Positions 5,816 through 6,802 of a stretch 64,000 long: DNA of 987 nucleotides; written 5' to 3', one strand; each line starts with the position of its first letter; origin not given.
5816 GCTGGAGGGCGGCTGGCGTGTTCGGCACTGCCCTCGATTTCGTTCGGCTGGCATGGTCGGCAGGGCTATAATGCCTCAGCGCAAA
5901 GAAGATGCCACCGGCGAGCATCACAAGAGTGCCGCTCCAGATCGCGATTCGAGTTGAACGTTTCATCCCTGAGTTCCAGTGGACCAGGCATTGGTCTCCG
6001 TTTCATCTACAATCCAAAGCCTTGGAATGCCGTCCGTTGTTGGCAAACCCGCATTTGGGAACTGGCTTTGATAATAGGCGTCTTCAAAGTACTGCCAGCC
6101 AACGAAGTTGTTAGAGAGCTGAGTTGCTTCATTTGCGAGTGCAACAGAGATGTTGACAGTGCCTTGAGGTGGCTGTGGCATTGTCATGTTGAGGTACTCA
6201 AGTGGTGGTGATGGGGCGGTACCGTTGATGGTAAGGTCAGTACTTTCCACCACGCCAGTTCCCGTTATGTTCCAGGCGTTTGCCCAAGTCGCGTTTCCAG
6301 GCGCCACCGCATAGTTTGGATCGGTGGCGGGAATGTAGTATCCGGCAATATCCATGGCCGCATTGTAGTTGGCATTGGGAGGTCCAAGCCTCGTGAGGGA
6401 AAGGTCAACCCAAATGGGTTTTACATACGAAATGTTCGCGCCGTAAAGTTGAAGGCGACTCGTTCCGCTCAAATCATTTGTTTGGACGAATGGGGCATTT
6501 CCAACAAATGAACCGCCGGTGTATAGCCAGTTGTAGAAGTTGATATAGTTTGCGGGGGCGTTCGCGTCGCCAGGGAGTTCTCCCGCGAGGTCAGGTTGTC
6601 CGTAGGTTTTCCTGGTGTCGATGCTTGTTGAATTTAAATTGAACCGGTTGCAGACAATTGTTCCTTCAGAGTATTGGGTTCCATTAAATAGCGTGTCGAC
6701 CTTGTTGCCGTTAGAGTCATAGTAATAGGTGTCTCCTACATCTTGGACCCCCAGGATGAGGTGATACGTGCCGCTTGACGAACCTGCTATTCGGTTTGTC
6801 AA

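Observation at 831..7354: Rhs polymorphic toxin with a Sec signal peptide in an operon with a C39-like peptidase membrane protein and a secreted S/T-rich protein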

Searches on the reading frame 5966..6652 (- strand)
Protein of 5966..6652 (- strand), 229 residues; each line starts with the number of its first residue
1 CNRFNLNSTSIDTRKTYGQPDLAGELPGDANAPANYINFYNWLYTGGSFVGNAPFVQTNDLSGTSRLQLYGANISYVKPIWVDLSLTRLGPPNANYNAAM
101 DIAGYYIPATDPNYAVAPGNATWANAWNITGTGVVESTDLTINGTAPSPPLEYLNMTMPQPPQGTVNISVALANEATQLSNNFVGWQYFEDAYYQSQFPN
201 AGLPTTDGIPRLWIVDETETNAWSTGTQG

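Call 69: search_solved_structures(query=A6, max_evalue=10)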
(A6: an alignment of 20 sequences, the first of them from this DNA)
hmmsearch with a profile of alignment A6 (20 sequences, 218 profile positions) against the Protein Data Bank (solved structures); distinct sequences matched with E-value up to 10: 2.
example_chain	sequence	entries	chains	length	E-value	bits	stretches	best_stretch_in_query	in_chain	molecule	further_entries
6gcs_Y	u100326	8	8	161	0.22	14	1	92-172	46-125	NUYM SUBUNIT | Subunit NUYM of NADH:Ubiquinone Oxidoreductase (Complex I)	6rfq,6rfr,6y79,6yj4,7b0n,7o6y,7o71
6lqc_A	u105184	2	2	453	1.2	11.6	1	121-190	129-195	Cyclohexylamine Oxidase | Amine oxidase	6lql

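Call 82: search_protein_families(library=phrogs, alignment_id=A6, max_evalue=0.01)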
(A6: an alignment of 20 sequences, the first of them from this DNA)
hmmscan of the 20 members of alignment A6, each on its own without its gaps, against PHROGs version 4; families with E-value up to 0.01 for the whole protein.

A. member 1, seq(229 aa): 0 families

B. families by the number of members that match (of 20 scanned): 0 families
